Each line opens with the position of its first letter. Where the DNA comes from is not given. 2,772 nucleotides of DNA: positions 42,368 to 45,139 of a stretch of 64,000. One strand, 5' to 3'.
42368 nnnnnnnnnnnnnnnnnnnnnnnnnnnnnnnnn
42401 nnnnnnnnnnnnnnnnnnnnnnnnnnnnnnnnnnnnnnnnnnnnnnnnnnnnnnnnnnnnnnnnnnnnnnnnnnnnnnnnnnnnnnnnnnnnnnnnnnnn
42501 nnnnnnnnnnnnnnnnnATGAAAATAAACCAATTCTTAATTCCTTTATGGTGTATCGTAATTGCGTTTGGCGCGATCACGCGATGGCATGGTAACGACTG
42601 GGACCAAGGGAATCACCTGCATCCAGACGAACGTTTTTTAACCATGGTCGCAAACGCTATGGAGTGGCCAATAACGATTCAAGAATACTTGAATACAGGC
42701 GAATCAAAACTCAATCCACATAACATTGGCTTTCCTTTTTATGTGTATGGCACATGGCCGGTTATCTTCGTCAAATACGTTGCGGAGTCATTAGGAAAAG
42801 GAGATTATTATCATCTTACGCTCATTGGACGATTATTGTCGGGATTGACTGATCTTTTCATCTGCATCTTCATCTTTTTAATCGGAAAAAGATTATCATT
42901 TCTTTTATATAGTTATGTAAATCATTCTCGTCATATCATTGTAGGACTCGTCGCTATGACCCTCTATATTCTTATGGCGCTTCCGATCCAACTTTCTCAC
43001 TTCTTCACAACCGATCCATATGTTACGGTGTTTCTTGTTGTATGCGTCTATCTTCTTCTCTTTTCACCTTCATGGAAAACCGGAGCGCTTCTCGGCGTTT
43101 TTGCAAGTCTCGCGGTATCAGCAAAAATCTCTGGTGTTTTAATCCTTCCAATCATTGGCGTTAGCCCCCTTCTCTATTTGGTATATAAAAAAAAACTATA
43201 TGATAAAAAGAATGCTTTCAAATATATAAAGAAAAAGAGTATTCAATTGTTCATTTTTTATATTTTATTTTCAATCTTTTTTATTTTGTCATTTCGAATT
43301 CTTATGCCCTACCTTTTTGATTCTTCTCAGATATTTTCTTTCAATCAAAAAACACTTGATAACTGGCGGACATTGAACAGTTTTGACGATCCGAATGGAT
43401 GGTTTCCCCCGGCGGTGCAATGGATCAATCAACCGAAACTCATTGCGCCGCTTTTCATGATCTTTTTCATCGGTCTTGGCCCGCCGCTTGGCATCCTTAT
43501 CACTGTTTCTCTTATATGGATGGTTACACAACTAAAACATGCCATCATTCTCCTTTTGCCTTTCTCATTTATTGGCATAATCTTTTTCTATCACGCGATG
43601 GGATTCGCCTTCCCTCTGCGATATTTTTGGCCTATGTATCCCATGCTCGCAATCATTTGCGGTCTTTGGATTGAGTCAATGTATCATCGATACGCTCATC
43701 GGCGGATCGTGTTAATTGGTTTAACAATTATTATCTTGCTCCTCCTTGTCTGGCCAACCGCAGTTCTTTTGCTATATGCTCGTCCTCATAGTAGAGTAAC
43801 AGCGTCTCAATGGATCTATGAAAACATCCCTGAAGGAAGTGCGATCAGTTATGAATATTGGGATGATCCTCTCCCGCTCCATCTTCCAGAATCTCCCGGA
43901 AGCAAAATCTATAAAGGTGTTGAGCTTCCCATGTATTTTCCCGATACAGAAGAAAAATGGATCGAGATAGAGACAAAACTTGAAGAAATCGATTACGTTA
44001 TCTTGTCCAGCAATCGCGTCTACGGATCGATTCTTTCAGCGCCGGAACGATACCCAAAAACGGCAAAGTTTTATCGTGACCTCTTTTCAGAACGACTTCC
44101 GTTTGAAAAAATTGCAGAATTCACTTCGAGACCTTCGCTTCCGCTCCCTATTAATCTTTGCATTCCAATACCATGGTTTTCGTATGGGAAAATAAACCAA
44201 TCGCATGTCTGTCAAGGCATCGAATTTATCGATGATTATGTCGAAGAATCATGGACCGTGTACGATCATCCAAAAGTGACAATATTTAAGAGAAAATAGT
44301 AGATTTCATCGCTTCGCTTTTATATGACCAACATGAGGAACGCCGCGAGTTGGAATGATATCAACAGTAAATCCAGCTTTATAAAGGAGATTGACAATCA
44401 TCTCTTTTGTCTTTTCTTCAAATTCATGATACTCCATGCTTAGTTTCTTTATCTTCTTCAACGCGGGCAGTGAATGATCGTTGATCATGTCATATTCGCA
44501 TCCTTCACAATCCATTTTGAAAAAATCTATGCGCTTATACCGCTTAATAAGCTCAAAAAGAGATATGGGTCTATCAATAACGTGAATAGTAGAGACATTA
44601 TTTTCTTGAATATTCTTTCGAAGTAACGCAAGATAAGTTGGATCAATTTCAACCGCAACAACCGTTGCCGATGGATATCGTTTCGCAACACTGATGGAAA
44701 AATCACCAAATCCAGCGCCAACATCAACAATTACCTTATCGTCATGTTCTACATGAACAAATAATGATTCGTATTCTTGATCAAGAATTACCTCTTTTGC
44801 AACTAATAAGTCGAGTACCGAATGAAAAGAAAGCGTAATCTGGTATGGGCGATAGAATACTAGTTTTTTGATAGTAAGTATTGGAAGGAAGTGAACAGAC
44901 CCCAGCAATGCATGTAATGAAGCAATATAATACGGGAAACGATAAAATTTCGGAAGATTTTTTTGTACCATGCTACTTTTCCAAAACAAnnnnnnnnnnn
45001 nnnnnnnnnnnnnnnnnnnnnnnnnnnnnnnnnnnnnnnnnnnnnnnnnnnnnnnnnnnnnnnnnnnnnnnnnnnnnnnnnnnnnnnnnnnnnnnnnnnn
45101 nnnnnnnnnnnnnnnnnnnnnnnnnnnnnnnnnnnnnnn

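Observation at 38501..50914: Second envelope-glycan locus: three more GT-C-like proteins next to a DPPR-synthase-like UbiA enzyme, a HAD phosphatase, GT4, two methyltransferases and a Glf-like flavoenzyme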

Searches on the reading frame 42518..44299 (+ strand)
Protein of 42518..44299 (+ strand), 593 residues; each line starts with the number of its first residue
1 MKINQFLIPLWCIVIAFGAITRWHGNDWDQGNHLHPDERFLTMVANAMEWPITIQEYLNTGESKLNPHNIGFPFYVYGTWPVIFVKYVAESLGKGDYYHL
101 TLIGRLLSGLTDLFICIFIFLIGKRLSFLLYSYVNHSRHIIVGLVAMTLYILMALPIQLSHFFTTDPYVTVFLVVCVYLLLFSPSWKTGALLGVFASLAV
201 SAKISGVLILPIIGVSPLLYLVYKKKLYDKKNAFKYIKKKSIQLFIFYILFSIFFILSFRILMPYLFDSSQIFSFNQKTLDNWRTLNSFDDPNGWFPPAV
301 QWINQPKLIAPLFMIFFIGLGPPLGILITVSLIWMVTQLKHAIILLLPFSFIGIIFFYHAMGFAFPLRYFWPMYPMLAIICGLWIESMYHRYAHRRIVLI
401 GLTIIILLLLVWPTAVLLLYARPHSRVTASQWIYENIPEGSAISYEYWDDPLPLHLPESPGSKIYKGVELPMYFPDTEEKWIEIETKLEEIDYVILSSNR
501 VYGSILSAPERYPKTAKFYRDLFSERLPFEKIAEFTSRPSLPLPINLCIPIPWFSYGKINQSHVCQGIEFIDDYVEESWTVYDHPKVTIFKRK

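Call 4: search_protein_families(library=pfam, proteins=[window:42518-44299:+], max_evalue=0.01)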
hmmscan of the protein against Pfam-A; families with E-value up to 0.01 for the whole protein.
window:42518-44299:+ (593 aa): 0 families

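Call 5: search_protein_families(library=ncbifam, proteins=[window:42518-44299:+], max_evalue=0.01)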
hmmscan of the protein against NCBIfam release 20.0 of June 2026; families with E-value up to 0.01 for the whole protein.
window:42518-44299:+ (593 aa): 0 families

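Call 18: search_protein_families(library=pfam, proteins=[window:42518-44299:+], max_evalue=5)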
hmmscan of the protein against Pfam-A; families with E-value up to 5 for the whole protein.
window:42518-44299:+ (593 aa): 1 family
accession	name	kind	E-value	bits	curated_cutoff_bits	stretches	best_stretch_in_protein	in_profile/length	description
PF25730.1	Herpes_BDLF2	-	0.41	10.3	27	1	239-285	62-109/266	Gammaherpesvirus intercellular spread glycoprotein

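Call 64: find_related_loci(query=A5, collection=metagenome_contigs, flank=10000)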
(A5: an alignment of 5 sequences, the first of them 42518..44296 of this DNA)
Query A5 (593 aa) in metagenome_contigs; peptide patterns used: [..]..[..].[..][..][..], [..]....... (x = any residue, [..] = any of these).
600 stretches matched a pattern (row limit reached: there are more); 561 encode a relative of the query (tblastn E <= 1e-3); the best 80 are kept; 80 distinct loci.
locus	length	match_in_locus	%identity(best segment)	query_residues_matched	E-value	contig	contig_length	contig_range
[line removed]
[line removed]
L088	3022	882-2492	44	13-593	6e-154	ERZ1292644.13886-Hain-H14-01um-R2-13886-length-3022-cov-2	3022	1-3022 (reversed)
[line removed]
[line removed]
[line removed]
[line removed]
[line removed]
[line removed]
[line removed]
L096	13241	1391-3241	41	14-592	7e-131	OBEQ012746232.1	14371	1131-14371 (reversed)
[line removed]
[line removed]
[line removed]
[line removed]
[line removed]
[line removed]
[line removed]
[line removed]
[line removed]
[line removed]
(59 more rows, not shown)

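Call 70: search_protein_families(library=pfam, proteins=[L134:5080-6396:+, L122:4752-5384:+, L150:5456-6019:+, L087:13578-15107:-, L107:18096-19982:+, L108:16563-17564:-, L122:1937-3613:-, L108:19477-20493:+, L129:5840-6409:+, L095:10212-11900:+], max_evalue=0.01)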
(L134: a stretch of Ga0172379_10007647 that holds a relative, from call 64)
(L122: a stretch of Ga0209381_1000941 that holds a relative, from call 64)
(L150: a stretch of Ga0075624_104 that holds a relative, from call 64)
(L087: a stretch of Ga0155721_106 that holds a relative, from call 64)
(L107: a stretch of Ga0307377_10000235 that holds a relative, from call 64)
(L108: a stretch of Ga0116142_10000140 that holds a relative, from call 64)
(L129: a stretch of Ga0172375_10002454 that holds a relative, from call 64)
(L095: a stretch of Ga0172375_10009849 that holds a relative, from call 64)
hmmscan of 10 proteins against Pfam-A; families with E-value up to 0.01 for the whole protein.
L134:5080-6396:+ (438 aa): 1 family
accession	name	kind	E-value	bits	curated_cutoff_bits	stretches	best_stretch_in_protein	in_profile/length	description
PF19077.6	Big_13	-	4.5e-06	27.5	27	1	287-344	28-86/102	Bacterial Ig-like domain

L122:4752-5384:+ (210 aa): 1 family
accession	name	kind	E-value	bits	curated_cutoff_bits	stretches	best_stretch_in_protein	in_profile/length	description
PF04350.18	PilO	-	2.3e-08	34.7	22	1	57-195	3-132/145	Pilus assembly protein, PilO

L150:5456-6019:+ (187 aa): 1 family
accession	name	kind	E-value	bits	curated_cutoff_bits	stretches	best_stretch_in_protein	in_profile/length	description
PF05137.18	PilN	-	3.5e-07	30.6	22.8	1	116-181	9-76/78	Fimbrial assembly protein (PilN)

L087:13578-15107:- (509 aa): 1 family
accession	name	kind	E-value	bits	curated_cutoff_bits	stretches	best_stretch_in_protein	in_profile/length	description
PF13231.12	PMT_2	-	1.8e-08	35.2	26.1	1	60-215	3-155/160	Dolichyl-phosphate-mannose-protein mannosyltransferase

L107:18096-19982:+ (628 aa): 9 families
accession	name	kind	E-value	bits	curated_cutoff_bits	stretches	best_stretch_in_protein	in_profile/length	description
PF00580.27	UvrD-helicase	-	1.8e-86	290.7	23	1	11-294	2-271/271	UvrD/REP helicase N-terminal domain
PF13361.12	UvrD_C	-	5.1e-69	233.8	25.6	2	299-449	1-153/350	UvrD-like helicase C-terminal domain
PF13245.12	AAA_19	-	4.4e-20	72.7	25.1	1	14-277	1-132/134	AAA domain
PF13538.12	UvrD_C_2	-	1.7e-10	41.1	27.4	1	535-592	3-51/52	UvrD-like helicase C-terminal domain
PF01443.25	Viral_helicase1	-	8.5e-06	26.2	21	0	536-590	179-224/228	Viral superfamily 1 RNA helicase core domain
PF13604.12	AAA_30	-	0.00028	21.1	27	0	16-74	12-66/191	AAA domain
PF00270.35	DEAD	-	0.00033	20.9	26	1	24-144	16-132/167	DEAD/DEAH box helicase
PF04851.21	ResIII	-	0.0059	17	22.5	0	21-91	22-89/164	Type III restriction enzyme, res subunit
PF13173.12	AAA_14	-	0.008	16.6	27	0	204-274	30-100/129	AAA domain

L108:16563-17564:- (333 aa): 1 family
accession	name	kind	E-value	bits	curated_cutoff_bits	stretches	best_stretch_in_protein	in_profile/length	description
PF03816.19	LytR_cpsA_psr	-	7.3e-33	114.3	24.6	1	81-243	2-148/150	LytR_cpsA_psr family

L122:1937-3613:- (558 aa): 3 families
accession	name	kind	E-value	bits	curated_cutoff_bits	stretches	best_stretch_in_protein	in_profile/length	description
PF03023.19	MurJ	-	1.6e-78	264.8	27.4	1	59-489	11-442/451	Lipid II flippase MurJ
PF13440.11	Polysacc_synt_3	-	7.2e-11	42.3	23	1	146-356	85-287/293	Polysaccharide biosynthesis protein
PF01554.23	MatE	-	1.5e-06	28.4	24.9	1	253-416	3-161/161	MatE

L108:19477-20493:+ (338 aa): 2 families
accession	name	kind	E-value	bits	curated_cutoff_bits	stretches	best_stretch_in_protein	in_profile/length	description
PF02388.22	FemAB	-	4e-37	128.5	24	3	218-325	303-406/406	FemAB family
PF13480.13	Acetyltransf_6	-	1.6e-13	51.5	22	1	150-275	2-136/143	Acetyltransferase (GNAT) domain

L129:5840-6409:+ (189 aa): 3 families
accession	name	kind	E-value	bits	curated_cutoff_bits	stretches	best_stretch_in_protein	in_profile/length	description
PF01569.27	PAP2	-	7.9e-12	45.5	27.2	1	56-164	3-120/130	PAP2 superfamily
PF14378.12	PAP2_3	-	9.1e-06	26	27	1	100-162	124-188/190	PAP2 superfamily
PF14360.12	PAP2_C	-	4.3e-05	24.4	27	1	105-164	8-71/74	PAP2 superfamily C-terminal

L095:10212-11900:+ (562 aa): 1 family
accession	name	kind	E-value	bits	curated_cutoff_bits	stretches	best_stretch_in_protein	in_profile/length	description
PF13231.12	PMT_2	-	2.9e-07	31.3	26.1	1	128-281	6-158/160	Dolichyl-phosphate-mannose-protein mannosyltransferase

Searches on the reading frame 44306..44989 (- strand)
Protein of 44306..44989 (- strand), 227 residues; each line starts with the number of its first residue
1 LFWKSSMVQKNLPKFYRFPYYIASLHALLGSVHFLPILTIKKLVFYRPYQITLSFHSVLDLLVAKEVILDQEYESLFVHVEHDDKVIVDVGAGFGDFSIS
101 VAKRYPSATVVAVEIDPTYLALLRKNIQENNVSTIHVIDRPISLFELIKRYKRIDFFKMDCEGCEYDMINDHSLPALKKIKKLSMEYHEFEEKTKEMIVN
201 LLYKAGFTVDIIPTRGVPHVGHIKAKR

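Call 4: search_protein_families(library=pfam, proteins=[window:44306-44989:-], max_evalue=0.01)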
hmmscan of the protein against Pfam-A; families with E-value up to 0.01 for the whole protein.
window:44306-44989:- (227 aa): 15 families
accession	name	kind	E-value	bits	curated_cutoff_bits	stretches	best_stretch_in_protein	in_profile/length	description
PF02475.24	TRM5-TYW2_MTfase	-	2.9e-10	40.8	28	1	76-138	30-92/164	TRM5/TYW2 methyltransferase domain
PF05050.19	Methyltransf_21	-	4.5e-10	40.4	22.7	1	130-207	90-171/173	Methyltransferase FkbM domain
PF05175.20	MTS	-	8.1e-09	35.8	23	1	74-139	21-87/170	Methyltransferase small domain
PF13649.12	Methyltransf_25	-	2.4e-07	31.8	27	1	87-139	1-52/97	Methyltransferase domain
PF13847.12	Methyltransf_31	-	4.1e-07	30.2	27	1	82-148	2-69/145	Methyltransferase domain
PF02390.23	Methyltransf_4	-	5.2e-07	29.7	24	1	84-140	2-58/173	Putative methyltransferase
PF00398.26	RrnaAD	-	2.3e-05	24.1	24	1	83-148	30-91/263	Ribosomal RNA adenine dimethylase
PF01728.25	FtsJ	-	8.7e-05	23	24.1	1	81-136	20-71/181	FtsJ-like methyltransferase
PF06325.19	PrmA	-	0.00023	21.2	22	1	80-136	159-213/296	Ribosomal protein L11 methyltransferase (PrmA)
PF08241.18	Methyltransf_11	-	0.00075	20.5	21.2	1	88-135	1-44/95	Methyltransferase domain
PF08242.18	Methyltransf_12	-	0.0014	19.8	30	1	88-136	1-49/98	Methyltransferase domain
PF24675.1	NpmA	-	0.0014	18.4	60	1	74-114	14-54/214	16S rRNA (adenine(1408)-N(1))-methyltransferase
PF05958.17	tRNA_U5-meth_tr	-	0.0015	18.1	23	1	84-139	202-255/357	tRNA (Uracil-5-)-methyltransferase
PF13383.12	Methyltransf_22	-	0.0049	16.9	22.4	1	147-195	169-214/252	Methyltransferase domain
PF10294.15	Methyltransf_16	-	0.0054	16.9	21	1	77-132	40-94/174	Lysine methyltransferase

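Call 5: search_protein_families(library=ncbifam, proteins=[window:44306-44989:-], max_evalue=0.01)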
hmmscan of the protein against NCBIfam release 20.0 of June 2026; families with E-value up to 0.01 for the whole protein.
window:44306-44989:- (227 aa): 37 families (the best 25 are shown)
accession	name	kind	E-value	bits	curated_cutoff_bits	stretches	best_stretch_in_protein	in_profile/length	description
TIGR01444.1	fkbM_fam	subfamily_domain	2.2e-16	60.6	37.7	2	86-138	1-53/143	FkbM family methyltransferase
NF006138.0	PRK08287.1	equivalog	9.5e-12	45.1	210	1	83-192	31-136/189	decarboxylating cobalt-precorrin-6B (C(15))-methyltransferase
TIGR02469.1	CbiT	equivalog_domain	2.4e-10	40.7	78.3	1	83-140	19-76/124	precorrin-6Y C5,15-methyltransferase (decarboxylating) subunit CbiT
TIGR03534.1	RF_mod_PrmC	equivalog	9.2e-09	35.1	199.1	1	81-139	85-144/253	peptide chain release factor N(5)-glutamine methyltransferase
NF011529.0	PRK14968.1-3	equivalog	3.3e-08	33.2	162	1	80-149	31-96/198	putative methyltransferase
TIGR00536.1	hemK_fam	subfamily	5.2e-08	32.3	115.5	1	66-140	99-172/286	HemK family protein methyltransferase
NF005640.0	PRK07402.1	equivalog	9.5e-08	31.8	219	1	83-139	43-99/200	precorrin-6Y C5,15-methyltransferase subunit CbiT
TIGR00091.1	TIGR00091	equivalog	1.9e-07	30.6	112.65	1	79-139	11-72/194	tRNA (guanosine(46)-N7)-methyltransferase TrmB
NF047824.1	tRNAwyosineTaw2Meth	equivalog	3.7e-07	30.1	350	1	78-138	88-148/245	tRNA(Phe) (4-demethylwyosine(37)-C(7)) aminocarboxypropyltransferase Taw2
TIGR03533.1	L3_gln_methyl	equivalog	3.1e-06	26.7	229.7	1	68-134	108-172/284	50S ribosomal protein L3 N(5)-glutamine methyltransferase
NF001080.0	PRK00121.2-2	equivalog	5.2e-06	25.8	132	1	81-147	44-110/224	tRNA (guanosine(46)-N7)-methyltransferase TrmB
NF047732.1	tRNAMtaseTrm5bMeth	equivalog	5.7e-06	25.5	500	1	78-134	194-246/337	tRNA (guanine(37)-N1)-methyltransferase Trm5b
TIGR00755.1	ksgA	equivalog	7.4e-06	25.5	171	1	82-135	28-79/256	16S rRNA (adenine(1518)-N(6)/adenine(1519)-N(6))-dimethyltransferase RsmA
TIGR00406.1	prmA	equivalog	7.7e-06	25.6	183.15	1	80-136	156-211/288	50S ribosomal protein L11 methyltransferase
NF000499.2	Erm23S_rRNA_broad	equivalog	1.4e-05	24.6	212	1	80-136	19-75/244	23S ribosomal RNA methyltransferase Erm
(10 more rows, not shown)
